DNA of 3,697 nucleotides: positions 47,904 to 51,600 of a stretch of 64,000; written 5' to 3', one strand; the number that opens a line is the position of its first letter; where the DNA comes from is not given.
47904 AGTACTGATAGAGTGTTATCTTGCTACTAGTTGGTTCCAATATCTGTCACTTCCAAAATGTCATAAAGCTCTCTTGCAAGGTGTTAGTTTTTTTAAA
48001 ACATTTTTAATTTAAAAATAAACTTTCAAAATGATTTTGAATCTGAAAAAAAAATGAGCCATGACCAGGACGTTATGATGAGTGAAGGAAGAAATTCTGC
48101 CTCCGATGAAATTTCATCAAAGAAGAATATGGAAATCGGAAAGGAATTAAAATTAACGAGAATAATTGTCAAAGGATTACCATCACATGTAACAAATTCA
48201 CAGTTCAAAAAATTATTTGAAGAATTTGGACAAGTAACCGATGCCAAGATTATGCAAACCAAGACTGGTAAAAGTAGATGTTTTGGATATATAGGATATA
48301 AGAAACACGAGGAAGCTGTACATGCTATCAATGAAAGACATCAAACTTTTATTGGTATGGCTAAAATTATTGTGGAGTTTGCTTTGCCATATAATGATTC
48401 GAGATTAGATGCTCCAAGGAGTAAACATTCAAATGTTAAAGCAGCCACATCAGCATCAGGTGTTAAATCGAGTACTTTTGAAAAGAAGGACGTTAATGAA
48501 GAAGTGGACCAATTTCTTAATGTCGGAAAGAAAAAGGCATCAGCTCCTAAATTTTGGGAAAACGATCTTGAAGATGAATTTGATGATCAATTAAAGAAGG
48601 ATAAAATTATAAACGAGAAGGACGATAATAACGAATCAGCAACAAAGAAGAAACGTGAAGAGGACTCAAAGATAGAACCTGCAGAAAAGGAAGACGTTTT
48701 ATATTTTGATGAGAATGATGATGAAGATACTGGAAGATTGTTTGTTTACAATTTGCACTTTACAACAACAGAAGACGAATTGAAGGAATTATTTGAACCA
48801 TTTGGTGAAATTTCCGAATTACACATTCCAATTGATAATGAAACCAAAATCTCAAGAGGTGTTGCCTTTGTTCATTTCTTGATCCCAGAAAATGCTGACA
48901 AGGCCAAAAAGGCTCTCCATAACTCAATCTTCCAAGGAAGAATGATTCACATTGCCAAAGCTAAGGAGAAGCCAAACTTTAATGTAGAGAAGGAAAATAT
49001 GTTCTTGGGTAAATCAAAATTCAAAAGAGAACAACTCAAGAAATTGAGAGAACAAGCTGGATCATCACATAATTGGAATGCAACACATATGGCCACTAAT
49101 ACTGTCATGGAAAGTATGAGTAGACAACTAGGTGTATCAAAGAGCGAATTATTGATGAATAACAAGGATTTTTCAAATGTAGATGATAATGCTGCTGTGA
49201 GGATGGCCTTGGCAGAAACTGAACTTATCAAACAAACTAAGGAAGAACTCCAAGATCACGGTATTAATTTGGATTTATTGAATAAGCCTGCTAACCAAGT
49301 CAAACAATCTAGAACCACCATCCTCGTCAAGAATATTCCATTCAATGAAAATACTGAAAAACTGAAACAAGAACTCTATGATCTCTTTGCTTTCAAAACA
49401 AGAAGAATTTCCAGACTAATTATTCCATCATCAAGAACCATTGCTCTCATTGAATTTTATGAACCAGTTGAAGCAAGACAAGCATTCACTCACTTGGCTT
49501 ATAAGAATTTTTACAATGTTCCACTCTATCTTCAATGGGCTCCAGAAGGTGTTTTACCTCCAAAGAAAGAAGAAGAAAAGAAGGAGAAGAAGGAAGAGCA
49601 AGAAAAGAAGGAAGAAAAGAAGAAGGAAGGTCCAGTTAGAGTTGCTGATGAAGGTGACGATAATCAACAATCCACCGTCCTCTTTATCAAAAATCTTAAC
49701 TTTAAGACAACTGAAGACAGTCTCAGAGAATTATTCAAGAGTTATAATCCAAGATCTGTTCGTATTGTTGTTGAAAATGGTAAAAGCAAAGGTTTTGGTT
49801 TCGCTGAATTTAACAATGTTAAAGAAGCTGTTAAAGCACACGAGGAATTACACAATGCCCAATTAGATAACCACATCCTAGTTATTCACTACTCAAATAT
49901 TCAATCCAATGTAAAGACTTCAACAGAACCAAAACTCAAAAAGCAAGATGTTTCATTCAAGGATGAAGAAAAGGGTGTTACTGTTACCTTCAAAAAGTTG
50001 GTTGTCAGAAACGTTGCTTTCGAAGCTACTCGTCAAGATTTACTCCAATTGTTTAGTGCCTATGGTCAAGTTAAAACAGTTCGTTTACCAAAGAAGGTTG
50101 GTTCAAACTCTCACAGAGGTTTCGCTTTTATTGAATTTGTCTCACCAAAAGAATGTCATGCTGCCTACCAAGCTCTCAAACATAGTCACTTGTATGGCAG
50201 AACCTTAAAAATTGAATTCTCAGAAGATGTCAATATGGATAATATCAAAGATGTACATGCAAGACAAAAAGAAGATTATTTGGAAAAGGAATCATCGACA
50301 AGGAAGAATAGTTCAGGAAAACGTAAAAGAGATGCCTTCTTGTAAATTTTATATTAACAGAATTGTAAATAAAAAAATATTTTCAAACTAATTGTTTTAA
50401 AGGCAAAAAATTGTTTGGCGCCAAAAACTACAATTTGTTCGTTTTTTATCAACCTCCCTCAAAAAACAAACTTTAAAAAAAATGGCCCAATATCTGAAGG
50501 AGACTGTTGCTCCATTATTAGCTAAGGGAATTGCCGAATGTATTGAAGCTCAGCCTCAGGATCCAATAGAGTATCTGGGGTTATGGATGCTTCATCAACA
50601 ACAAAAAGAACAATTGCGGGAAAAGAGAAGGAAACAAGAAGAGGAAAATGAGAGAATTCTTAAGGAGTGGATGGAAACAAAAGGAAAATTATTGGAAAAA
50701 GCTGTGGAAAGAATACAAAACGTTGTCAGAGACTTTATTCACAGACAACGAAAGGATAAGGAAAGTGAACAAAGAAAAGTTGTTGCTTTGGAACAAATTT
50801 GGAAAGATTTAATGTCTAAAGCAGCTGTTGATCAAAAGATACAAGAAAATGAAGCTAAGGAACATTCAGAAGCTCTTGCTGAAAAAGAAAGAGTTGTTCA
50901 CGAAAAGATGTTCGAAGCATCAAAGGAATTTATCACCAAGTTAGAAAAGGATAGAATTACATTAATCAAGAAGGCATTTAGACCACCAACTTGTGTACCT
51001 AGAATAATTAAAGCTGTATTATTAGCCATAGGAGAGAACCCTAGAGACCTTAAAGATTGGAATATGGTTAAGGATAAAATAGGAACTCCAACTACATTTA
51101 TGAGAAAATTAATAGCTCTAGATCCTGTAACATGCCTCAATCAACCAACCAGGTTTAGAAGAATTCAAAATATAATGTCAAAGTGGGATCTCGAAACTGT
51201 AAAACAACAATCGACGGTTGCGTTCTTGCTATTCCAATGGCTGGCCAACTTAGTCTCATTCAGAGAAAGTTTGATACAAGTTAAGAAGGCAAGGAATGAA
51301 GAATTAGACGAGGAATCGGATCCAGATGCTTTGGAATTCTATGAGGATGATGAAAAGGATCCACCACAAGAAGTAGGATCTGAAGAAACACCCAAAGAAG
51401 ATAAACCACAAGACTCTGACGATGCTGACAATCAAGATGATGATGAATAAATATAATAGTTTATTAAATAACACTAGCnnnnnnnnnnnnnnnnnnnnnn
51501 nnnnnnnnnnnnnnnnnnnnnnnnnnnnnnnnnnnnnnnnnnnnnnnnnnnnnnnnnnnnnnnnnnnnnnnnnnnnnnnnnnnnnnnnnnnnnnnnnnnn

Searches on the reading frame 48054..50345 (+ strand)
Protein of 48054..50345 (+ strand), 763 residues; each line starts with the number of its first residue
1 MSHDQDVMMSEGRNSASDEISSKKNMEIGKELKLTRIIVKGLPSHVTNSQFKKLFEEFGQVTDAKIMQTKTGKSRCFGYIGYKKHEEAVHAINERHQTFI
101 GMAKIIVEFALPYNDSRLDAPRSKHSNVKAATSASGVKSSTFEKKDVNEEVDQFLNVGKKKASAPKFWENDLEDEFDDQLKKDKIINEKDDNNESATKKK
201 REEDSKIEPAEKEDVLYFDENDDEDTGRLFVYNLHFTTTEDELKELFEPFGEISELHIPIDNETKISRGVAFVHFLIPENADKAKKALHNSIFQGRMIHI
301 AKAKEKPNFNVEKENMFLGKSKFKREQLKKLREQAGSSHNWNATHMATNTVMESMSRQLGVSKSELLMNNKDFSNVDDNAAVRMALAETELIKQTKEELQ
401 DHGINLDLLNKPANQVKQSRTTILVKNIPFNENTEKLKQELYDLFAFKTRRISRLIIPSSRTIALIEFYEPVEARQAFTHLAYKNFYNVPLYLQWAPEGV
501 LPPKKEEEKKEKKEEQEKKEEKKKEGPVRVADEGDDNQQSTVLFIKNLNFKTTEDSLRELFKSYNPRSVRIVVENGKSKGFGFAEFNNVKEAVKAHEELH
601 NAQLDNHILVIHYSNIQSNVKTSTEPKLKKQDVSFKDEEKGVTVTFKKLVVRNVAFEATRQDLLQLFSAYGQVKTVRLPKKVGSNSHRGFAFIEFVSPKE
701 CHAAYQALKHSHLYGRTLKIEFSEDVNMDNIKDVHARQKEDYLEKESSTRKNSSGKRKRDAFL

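Call 40: search_protein_families(library=pfam, proteins=[window:48054-50345:+], max_evalue=0.001)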
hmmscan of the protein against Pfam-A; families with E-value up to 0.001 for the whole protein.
window:48054-50345:+ (763 aa): 6 families
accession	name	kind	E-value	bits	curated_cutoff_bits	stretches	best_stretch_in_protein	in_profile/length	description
PF00076.28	RRM_1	-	8.8e-76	250.2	20.7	4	229-298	1-69/70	RNA recognition motif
PF13893.12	RRM_5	-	6.5e-11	42.4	27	1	658-744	39-119/125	RNA recognition motif. (a.k.a. RRM, RBD, or RNP domain)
PF16842.11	RRM_occluded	-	6.6e-08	32.8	30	0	231-304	6-74/79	Occluded RNA-recognition motif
PF16367.11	RRM_7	-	5.6e-05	23.5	27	0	36-62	3-29/94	RNA recognition motif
PF04059.18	RRM_2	-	0.00012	22.7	25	0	649-709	4-66/97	RNA recognition motif 2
PF25701.1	RRM_YTH1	-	0.00063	20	35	0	270-295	41-66/75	YTH1-like RRM domain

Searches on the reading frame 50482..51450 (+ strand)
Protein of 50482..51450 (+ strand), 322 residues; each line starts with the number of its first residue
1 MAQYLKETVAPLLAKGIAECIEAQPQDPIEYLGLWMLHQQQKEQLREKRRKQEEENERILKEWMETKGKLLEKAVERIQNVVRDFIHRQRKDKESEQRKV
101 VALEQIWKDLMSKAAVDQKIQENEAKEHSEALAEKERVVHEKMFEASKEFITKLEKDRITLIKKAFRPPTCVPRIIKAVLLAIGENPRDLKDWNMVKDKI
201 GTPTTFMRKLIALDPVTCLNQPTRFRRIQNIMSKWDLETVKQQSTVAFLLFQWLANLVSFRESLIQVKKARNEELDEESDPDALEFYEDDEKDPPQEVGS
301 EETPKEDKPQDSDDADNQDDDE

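Call 40: search_protein_families(library=pfam, proteins=[window:50482-51450:+], max_evalue=0.001)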
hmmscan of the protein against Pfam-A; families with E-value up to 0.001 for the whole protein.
window:50482-51450:+ (322 aa): 2 families
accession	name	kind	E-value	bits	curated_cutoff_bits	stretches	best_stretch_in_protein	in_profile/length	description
PF05186.18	Dpy-30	-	2.1e-10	40.6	22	1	3-40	4-41/42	Dpy-30 motif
PF12777.12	MT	-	1.4e-06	28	24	1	122-272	70-221/344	Microtubule-binding stalk of dynein motor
